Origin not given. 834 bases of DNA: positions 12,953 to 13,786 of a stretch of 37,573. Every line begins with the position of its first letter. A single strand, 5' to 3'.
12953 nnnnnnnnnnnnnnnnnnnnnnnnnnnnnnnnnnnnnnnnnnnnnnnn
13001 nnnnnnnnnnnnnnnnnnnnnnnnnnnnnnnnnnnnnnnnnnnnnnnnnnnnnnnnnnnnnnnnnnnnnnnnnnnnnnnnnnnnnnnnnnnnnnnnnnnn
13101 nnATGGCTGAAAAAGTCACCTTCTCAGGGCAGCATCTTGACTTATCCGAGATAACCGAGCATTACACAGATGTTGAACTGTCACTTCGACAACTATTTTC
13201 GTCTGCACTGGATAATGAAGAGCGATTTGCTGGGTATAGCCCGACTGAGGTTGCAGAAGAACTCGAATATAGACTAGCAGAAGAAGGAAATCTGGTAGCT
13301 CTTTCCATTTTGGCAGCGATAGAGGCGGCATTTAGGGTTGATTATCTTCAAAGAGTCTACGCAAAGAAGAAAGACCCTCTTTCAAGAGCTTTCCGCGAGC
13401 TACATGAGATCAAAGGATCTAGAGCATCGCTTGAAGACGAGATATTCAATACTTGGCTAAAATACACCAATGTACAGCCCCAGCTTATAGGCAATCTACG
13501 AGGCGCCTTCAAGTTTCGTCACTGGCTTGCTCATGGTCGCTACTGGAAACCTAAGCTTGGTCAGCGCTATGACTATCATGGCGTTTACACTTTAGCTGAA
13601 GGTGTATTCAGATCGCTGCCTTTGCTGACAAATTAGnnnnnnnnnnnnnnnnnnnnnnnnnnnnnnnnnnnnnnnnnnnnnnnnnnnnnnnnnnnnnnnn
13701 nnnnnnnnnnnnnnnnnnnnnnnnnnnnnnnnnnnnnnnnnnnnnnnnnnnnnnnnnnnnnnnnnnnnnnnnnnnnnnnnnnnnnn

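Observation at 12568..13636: Translationally coupled pair: unrecognisable 180-aa protein plus HEPN-like (Rx4H) 177-aa protein. Best candidate for an undescribed toxin/abortive-infection module.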

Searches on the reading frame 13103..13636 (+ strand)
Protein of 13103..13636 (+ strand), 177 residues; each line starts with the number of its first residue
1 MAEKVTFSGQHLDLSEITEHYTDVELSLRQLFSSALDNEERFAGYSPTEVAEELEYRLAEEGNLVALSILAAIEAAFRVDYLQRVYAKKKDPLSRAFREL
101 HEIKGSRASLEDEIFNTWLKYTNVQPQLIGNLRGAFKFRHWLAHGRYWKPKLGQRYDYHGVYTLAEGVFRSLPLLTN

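Call 3: search_protein_families(library=pfam, proteins=[window:13103-13633:+], max_evalue=1)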
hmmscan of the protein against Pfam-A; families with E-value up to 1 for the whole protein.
window:13103-13633:+ (177 aa): 1 family
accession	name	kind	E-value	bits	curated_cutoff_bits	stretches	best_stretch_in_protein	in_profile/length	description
PF01627.28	Hpt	-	0.13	13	24.6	1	69-110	13-43/84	Hpt domain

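Call 4: search_protein_families(library=padloc, proteins=[window:13103-13633:+], max_evalue=1)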
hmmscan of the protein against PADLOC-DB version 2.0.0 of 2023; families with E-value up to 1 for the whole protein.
window:13103-13633:+ (177 aa): 0 families

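Call 5: search_protein_families(library=ncbifam, proteins=[window:13103-13633:+], max_evalue=1)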
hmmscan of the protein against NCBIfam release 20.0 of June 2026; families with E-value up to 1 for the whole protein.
window:13103-13633:+ (177 aa): 0 families

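Call 6: find_homologous_proteins(query=window:13103-13633:+, max_evalue=0.001)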
Query window:13103-13633:+ (177 aa): 359 proteins with E <= 0.001 among 528 candidates; the best 120 are listed.
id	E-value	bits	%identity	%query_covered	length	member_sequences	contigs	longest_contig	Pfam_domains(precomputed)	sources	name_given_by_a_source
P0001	1.5e-108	378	97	100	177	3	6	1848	-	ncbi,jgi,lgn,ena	-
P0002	5.5e-101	353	90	100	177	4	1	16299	-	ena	-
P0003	6.5e-70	252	65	100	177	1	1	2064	-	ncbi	-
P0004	1.5e-67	244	64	99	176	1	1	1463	-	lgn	-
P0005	4.7e-65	236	62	100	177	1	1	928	-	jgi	-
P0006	1.7e-64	235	61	100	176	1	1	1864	-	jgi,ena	-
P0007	4.5e-64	233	61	99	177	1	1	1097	-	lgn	-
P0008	5.3e-64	233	60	100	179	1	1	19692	-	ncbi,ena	-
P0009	9.1e-64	232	62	98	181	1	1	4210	-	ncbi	-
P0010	3.3e-63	230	61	98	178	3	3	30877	-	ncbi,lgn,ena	-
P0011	3.7e-63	230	61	98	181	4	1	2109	-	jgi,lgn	-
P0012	4.8e-63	230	60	98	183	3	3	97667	-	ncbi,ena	-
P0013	1.7e-62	228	61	98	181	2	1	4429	-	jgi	jgi:hypothetical protein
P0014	3.7e-62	227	60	99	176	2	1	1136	-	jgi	-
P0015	1.9e-61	225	59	100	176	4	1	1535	-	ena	-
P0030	6.1e-56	207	54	100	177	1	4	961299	-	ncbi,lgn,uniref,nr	ncbi:hypothetical protein [Rubrivivax benzoatilyticus]|uniref:RiboL-PSP-HEPN domain-containing prote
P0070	1.1e-52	196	57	99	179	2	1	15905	-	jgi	jgi:uncharacterized protein YutE (UPF0331/DUF86 family)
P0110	3.0e-50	188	50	99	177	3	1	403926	-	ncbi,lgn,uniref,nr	ncbi:hypothetical protein [Rhizobium sp. 18065]|uniref:hypothetical protein n=1 Tax=Rhizobium sp. 18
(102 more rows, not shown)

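Call 13: search_solved_structures(query=A1, max_evalue=10, show_alignments=2)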
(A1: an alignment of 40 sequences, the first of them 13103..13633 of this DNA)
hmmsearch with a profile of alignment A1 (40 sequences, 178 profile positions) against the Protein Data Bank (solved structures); distinct sequences matched with E-value up to 10: 2.
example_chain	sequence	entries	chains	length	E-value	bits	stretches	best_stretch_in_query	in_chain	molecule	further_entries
6nuk_A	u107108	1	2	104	0.093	15.7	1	19-66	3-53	Ferredog-Diesel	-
1jy5_A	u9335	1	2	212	1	12.3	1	109-161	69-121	CalsepRRP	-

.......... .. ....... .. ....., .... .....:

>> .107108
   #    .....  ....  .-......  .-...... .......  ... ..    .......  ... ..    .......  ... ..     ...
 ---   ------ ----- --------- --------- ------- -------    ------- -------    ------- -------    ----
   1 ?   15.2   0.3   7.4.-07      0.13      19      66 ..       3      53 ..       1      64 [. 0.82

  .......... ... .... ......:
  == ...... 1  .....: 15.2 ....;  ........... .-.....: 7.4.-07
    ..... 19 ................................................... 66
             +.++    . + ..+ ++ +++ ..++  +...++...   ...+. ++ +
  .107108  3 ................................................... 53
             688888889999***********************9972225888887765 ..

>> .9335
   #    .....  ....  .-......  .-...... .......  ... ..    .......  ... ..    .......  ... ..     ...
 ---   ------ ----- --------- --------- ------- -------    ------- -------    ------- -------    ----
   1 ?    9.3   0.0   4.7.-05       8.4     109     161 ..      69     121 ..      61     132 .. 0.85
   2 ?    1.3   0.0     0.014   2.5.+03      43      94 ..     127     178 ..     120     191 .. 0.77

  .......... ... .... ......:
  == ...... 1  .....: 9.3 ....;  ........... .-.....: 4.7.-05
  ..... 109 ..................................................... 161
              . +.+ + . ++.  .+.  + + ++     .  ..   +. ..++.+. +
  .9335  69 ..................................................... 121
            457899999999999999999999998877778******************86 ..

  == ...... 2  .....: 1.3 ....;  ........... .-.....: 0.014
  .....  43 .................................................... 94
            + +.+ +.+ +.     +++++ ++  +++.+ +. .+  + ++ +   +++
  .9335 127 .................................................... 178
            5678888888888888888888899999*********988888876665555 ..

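Call 15: find_related_loci(query=A1, collection=genome_contigs, flank=8000)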
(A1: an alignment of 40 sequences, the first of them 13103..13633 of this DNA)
Query A1 (177 aa) in genome_contigs; peptide patterns used: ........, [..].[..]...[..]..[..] (x = any residue, [..] = any of these).
364 stretches matched a pattern; 313 encode a relative of the query (tblastn E <= 1e-3); the best 80 are kept; 80 distinct loci.
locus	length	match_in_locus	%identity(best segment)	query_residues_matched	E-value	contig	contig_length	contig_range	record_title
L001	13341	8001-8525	61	1-174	1e-68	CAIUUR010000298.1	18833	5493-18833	MAG: uncultured Geobacteraceae bacterium isolate VK3_bin-0517 genome assembly, contig: bin-0517:298/568, whole genome sh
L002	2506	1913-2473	52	1-173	1e-63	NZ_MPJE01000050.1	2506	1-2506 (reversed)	Chlorobium sp. KB01 1492, whole genome shotgun sequence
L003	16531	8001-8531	54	1-177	4e-61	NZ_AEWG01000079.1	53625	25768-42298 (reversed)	Rubrivivax benzoatilyticus JA2 = ATCC BAA-35 strain JA2 contig_79, whole genome shotgun sequence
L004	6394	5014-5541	55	1-175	5e-59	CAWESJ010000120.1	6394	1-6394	MAG: uncultured Alphaproteobacteria bacterium isolate MFD02138.bin.2.47 genome assembly, contig: contig_133581, whole ge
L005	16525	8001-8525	55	1-174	3e-59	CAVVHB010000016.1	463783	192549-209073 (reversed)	MAG: Bryobacterales bacterium isolate MFD01633.bin.2.54 genome assembly, contig: contig_26604, whole genome shotgun sequ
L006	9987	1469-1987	55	3-174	7e-59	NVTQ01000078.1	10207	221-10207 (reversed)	MAG: Proteobacteria bacterium isolate NORP111 Contig_source1383C_10488, whole genome shotgun sequence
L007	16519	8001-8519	54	4-175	1e-58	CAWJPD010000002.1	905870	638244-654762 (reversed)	MAG: uncultured Alphaproteobacteria bacterium isolate MFD04463.bin.1.108 genome assembly, contig: contig_16976, whole ge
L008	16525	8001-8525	55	1-174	2e-58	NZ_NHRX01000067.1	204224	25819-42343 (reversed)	Rhodocyclus purpureus strain DSM 168 scaffold0067, whole genome shotgun sequence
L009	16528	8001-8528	55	1-175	2e-58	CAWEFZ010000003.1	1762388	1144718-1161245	MAG: uncultured Alphaproteobacteria bacterium isolate MFD01223.bin.1.133 genome assembly, contig: contig_157, whole geno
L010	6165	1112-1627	53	4-174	2e-58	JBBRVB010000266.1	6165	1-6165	MAG: Chroococcales cyanobacterium isolate La3_metabat2.066 La3_metabat2.066_K_737095_L_6165_cov_18.9339, whole genome sh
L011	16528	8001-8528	55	1-175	4e-58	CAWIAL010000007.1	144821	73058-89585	MAG: uncultured Alphaproteobacteria bacterium isolate MFD01223.bin.1.110 genome assembly, contig: contig_14478, whole ge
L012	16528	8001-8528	55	1-175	4e-58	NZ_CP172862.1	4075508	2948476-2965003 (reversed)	Methylosinus sporium strain UOS2 chromosome, complete genome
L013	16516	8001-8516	52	4-174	1e-57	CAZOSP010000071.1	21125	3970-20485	MAG TPA_asm: uncultured Thiomargarita sp. isolate SRP141376_co5_251 genome assembly, contig: NODE_6042_length_21125_cov_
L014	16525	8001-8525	53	1-174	8e-58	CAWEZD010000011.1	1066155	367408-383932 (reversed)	MAG: Bryobacterales bacterium isolate MFD09222.bin.1.124 genome assembly, contig: contig_67515, whole genome shotgun seq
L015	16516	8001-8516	51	4-174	3e-57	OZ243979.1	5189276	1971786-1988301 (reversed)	MAG: uncultured Candidatus Binatia bacterium isolate 1ea5a42d-c5b0-4d9d-a207-f079449ea76f genome assembly, chromosome: 1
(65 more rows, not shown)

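Call 20: predict_structure(alignment_id=A1)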
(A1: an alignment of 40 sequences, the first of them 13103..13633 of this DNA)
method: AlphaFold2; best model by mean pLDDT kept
length: 177 residues; sequences in the alignment: 40
mean_pLDDT: 86.7   pTM: 0.81
mean pLDDT of the five models: 86.7, 85.5, 84.9, 82.6, 81.2
residues with pLDDT >= 90: 109; 70-90: 42; 50-70: 23; < 50: 3
segments of 3 or more residues with pLDDT < 50: none
pLDDT, mean of each block of 10 residues (from residue 1): 65 85 94 76 87 91 92 93 92 97 95 96 94 92 69 72 92 78
secondary structure, 60 per line:
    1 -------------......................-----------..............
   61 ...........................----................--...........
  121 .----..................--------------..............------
elements in order: H14-35 H47-87 H92-107 H110-121 H126-143 H158-171

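Call 24: fold_search(model_id=the predicted structure, library=pdb)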
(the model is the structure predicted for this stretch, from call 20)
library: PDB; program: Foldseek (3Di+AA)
matches with E <= 10: 175; with E <= 0.001: 0
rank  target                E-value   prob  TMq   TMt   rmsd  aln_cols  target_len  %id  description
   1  6bqt_K                5.2e-01  0.11  0.18  0.16  13.8       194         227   16  Complex of 14-3-3 theta with an IRSp53 peptide doubly-phosphorylated at T340 and T360 (released 2018-12-05)
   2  6hmu_A                8.3e-01  0.13  0.21  0.17  19.2       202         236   14  Ternary complex of Estrogen Receptor alpha peptide and 14-3-3 sigma C45 mutant bound to disulfide fragment PPI stabili (released 2019-02-27)
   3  6zve_A                8.7e-01  0.10  0.19  0.16  13.0       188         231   19  14-3-3 Sigma in complex with phosphorylated Gab2pT391 peptide - 1h incubation (released 2021-08-04)
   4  5yep_C                9.2e-01  0.41  0.33  0.42   9.8       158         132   10  Crystal structure of SO_3166-SO_3165 from Shewanella oneidensis (released 2018-03-28)
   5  3smo_A                9.7e-01  0.09  0.19  0.16  15.4       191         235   16  Crystal structure of human 14-3-3 sigma C38V/N166H in complex with TASK-3 peptide and stabilizer Fusicoccin J aglycone (released 2012-07-11)
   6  6m6w_G                1.1e+00  0.44  0.33  0.43  11.7       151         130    9  Crystal structure the toxin-antitoxin MntA-HpeT mutant-Y104A (released 2020-09-30)
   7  8gjg_A                1.1e+00  0.13  0.24  0.26  17.7       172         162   16  De novo design of high-affinity protein binders to bioactive helical peptides (released 2024-01-10)
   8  8bzb_A                1.1e+00  0.09  0.19  0.16  15.5       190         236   16  co-soak stabilizers for ERa - 14-3-3 interaction (884_AZ275) (released 2023-08-02)
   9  1key_B                1.1e+00  0.05  0.16  0.14  20.7       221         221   14  Crystal Structure of Mouse Testis/Brain RNA-binding Protein (TB-RBP) (released 2002-07-03)
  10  5hf3_A                1.2e+00  0.11  0.21  0.18  14.8       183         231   17  Crystal structure of C-terminal modified Tau peptide-hybrid 201D with 14-3-3sigma (released 2016-01-27)
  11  7nnd_A                1.2e+00  0.11  0.22  0.18  19.1       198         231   15  Crystal structure of 14-3-3 sigma in complex with 13mer Amot-p130 peptide and fragment 09 (released 2022-01-12)
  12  9s97_A                1.3e+00  0.12  0.24  0.22  16.8       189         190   13  CdvB2 filament - low twist (released 2026-01-28)
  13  6xxc_A                1.3e+00  0.11  0.22  0.18  18.6       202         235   15  Ternary complex of 14-3-3 sigma (C38N), Estrogen Related Receptor gamma (DBD) phosphopeptide, and disulfide PPI stabil (released 2020-11-18)
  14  8c43_A                1.3e+00  0.08  0.20  0.16  18.7       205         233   14  Ternary structure of 14-3-3sigma, strep-tagged PKA-responsive ERa phosphopeptide, and Fusicoccin-A. (released 2023-12-27)
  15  3jrt                  1.3e+00  0.06  0.18  0.19  16.2       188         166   18  Structure from the mobile metagenome of V. paracholerae: Integron cassette protein Vpc_cass2 (released 2009-09-22)
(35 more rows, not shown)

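Call 25: search_protein_families(library=pfam, alignment_id=A1, max_evalue=1)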
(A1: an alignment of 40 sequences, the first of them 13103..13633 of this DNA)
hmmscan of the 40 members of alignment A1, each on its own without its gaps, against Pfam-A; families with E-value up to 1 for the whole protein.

A. member 1, window:13103-13633:+ (177 aa): 1 family
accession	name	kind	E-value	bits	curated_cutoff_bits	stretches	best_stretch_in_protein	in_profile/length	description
PF01627.28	Hpt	-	0.13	13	24.6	1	69-110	13-43/84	Hpt domain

B. families by the number of members that match (of 40 scanned): 18 families
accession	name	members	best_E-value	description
PF01627.28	Hpt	2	0.019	Hpt domain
PF22599.2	SecDF_P1_head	2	0.095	SecDF, P1 head subdomain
PF19827.4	DUF6308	1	0.00068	Family of unknown function (DUF6308)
PF25030.1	M-HEAT_ATR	1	0.0085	Serine/threonine-protein kinase ATR, M-HEAT region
PF08280.17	HTH_Mga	1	0.017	M protein trans-acting positive regulator (MGA) HTH domain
PF10474.15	Syndetin_C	1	0.028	Syndetin, C-terminal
PF01992.21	vATP-synt_AC39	1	0.035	ATP synthase (C/AC39) subunit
PF17251.8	Pom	1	0.04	Protochlamydia outer membrane protein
PF14243.11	R2K_3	1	0.075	ATP-grasp domain, R2K clade family 3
PF23735.1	KIF9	1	0.079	Kinesin-like protein KIF9 domain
PF04994.19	TfoX_C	1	0.088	TfoX C-terminal domain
PF18115.7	Tudor_3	1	0.088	DNA repair protein Crb2 Tudor domain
PF24453.1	DUF7569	1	0.12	Family of unknown function (DUF7569)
PF06894.17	Phage_TAC_2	1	0.13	Bacteriophage lambda tail assembly chaperone, TAC, protein G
PF14757.11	NSP2-B_epitope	1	0.14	Immunogenic region of nsp2 protein of arterivirus polyprotein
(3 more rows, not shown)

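Call 29: list_cluster_members(proteins=[P0030, P0070, P0110, P0127, P0123, P0239])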
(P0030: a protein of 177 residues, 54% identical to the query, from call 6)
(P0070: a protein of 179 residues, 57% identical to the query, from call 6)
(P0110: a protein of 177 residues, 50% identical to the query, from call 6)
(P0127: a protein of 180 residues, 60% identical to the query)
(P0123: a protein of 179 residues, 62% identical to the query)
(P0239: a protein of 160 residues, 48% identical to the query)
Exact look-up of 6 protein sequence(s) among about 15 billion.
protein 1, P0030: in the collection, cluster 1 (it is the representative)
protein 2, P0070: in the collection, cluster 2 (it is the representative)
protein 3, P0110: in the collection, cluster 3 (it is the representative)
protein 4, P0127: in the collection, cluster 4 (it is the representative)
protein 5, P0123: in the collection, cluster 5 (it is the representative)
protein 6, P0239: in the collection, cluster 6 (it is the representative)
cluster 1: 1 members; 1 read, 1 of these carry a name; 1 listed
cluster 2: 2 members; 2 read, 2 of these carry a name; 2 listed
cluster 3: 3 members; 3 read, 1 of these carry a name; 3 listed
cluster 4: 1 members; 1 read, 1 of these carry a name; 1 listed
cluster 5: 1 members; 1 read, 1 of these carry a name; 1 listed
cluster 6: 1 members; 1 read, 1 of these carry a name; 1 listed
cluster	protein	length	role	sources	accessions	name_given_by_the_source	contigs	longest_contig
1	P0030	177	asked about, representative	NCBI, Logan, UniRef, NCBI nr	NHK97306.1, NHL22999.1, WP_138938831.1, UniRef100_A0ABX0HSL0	hypothetical protein [Rubrivivax benzoatilyticus] | RiboL-PSP-HEPN domain-containing protein n=1 Tax=Rubrivivax benzoatilyticus TaxID=316997 ...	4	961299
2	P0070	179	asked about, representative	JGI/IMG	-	uncharacterized protein YutE (UPF0331/DUF86 family)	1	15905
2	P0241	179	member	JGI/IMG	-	hypothetical protein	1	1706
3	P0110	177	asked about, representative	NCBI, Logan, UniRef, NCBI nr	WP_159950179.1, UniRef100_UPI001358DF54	hypothetical protein [Rhizobium sp. 18065] | hypothetical protein n=1 Tax=Rhizobium sp. 18065 TaxID=2681411 RepID=UPI001358DF54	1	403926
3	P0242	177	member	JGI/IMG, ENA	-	-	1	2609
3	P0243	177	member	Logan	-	-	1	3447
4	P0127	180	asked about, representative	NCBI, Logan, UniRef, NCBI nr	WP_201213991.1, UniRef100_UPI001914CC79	hypothetical protein [Rhodocyclus purpureus] | hypothetical protein n=1 Tax=Rhodocyclus purpureus TaxID=1067 RepID=UPI001914CC79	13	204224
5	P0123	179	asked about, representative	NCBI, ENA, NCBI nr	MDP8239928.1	MAG: hypothetical protein P9X24_12630 [Candidatus Hatepunaea meridiana] | hypothetical protein [Candidatus Hatepunaea meridiana]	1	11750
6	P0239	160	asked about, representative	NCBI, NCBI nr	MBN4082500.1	hypothetical protein JYT13_01690 [Mariprofundus ferrooxydans] | hypothetical protein [Mariprofundus ferrooxydans]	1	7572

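Call 30: find_encoding_contigs(protein=P0002, flank=10000, max_places=4)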
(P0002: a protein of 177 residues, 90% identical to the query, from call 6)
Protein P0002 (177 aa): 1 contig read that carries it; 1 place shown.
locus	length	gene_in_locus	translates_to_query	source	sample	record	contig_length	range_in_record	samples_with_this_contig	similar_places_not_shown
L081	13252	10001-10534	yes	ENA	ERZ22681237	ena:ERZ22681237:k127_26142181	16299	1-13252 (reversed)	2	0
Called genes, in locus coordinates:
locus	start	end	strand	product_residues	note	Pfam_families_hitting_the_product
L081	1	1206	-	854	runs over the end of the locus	PF00270:DEAD (faint), PF04851:ResIII (faint), PF13307:Helicase_C_2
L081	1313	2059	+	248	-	PF28248:Cas6_csf5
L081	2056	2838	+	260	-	PF27781:Csf1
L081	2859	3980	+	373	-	-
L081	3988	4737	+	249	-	PF27782:Csf3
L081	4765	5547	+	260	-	PF01867:Cas_Cas1 (weak)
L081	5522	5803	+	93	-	PF09707:Cas_Cas2CT1978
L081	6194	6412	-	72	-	-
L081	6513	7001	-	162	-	-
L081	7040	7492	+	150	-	-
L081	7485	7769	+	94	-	-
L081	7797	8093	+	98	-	-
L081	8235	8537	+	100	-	-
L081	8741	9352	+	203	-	-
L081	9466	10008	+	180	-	-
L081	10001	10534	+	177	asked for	-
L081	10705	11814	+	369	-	-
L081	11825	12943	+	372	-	-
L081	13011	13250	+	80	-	?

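Call 31: find_encoding_contigs(protein=window:13103-13636:+, flank=10000, max_places=4)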
Protein window:13103-13636:+ (177 aa): 15 contigs read that carry it; 4 places shown.
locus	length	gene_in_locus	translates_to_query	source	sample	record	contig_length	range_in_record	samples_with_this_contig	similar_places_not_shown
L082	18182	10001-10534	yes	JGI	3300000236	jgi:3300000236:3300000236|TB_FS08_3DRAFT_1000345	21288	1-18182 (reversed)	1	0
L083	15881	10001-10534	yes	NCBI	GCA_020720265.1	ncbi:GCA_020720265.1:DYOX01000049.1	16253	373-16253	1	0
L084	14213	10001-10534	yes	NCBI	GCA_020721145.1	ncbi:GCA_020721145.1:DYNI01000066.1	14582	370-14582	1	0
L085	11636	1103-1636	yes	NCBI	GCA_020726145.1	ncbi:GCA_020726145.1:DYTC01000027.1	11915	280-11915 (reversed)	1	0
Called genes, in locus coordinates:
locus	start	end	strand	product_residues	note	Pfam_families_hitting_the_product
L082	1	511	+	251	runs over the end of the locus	PF06180:CbiK, PF01903:CbiX (weak)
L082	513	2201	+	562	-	PF13646:HEAT_2 (weak)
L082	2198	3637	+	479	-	PF08668:HDOD (weak), PF13487:HD_5, PF01966:HD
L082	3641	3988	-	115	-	-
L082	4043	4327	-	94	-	PF03992:ABM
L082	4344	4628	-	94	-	-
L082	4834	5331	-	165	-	-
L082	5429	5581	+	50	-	-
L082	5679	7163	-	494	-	PF00270:DEAD, PF04851:ResIII (weak), PF00271:Helicase_C, PF28538:Helicase_helical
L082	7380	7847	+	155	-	PF22451:NirdL-like_HTH, PF17805:AsnC_trans_reg2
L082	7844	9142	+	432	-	PF02310:B12-binding, PF04055:Radical_SAM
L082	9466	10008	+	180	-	-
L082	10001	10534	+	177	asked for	-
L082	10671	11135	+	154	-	-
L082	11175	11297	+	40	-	-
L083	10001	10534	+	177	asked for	-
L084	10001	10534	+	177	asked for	-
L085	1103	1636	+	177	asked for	-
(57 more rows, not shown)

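Call 32: search_dna_similar(query=window:13103-13633:+, collection=plasmids, mode=protein, max_evalue=0.001, max_rows=30)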
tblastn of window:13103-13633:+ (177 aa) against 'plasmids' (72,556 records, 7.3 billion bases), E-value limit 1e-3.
Records with a match: 18; places in all: 19; records where one place covers at least 80% of the query: 18.
Best place of each record, by identity: <60% 18.
By first word of the organism name: Klebsiella 17; Raoultella 1.
By predicted mobility (MOB-suite, as given by PLSDB): non-mobilizable 18.
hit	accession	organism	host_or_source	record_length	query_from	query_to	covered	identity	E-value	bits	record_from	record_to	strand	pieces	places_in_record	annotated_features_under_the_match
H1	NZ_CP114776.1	Raoultella planticola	Homo sapiens,cell ...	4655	8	171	93%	32.3%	4e-22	99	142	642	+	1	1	hypothetical protein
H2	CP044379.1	Klebsiella pneumoniae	Homo sapiens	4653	8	171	93%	32.3%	4e-22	99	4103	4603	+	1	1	hypothetical protein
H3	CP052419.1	Klebsiella pneumoniae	Homo sapiens,blood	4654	8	171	93%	32.3%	4e-22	99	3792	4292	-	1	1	hypothetical protein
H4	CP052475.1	Klebsiella pneumoniae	Homo sapiens,blood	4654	8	171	93%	32.3%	4e-22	99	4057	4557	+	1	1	hypothetical protein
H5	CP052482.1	Klebsiella pneumoniae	Homo sapiens,blood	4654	8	171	93%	32.3%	4e-22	99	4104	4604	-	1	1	hypothetical protein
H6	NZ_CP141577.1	Klebsiella pneumoniae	Homo sapiens,pure culture,Pus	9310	8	171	93%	32.3%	4e-22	99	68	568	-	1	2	hypothetical protein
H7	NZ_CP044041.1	Klebsiella pneumoniae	Homo sapiens,clinical isolate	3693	8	171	93%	32.3%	1e-20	95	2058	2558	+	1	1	hypothetical protein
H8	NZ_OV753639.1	Klebsiella quasipneumoniae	-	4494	8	171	93%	32.3%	1e-20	95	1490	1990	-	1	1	hypothetical protein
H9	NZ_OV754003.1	Klebsiella quasipneumoniae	-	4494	8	171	93%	32.3%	1e-20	95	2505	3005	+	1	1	hypothetical protein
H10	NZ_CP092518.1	Klebsiella quasipneumoniae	Homo sapiens,HVS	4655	8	171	93%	32.3%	1e-20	95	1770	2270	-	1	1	hypothetical protein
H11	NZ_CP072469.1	Klebsiella quasipneumoniae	Homo sapiens,blood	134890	8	171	93%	32.3%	2e-20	95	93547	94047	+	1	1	hypothetical protein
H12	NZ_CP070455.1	Klebsiella quasipneumoniae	Homo sapiens,blood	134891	8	171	93%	32.3%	2e-20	95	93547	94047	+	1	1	hypothetical protein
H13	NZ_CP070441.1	Klebsiella quasipneumoniae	Homosapiens,blood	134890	8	171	93%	32.3%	2e-20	95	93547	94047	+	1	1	hypothetical protein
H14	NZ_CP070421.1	Klebsiella quasipneumoniae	Homo sapiens,blood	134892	8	171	93%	32.3%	2e-20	95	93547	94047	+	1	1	hypothetical protein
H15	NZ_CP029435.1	Klebsiella quasipneumoniae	Homo sapiens,Peri-rectal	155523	8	171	93%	32.3%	2e-20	95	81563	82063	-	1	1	hypothetical protein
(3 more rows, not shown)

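Call 33: search_dna_similar(query=window:13103-13633:+, collection=phages, mode=protein, max_evalue=0.01, max_rows=20)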
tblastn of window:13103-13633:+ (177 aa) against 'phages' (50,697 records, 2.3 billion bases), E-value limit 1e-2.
No match.
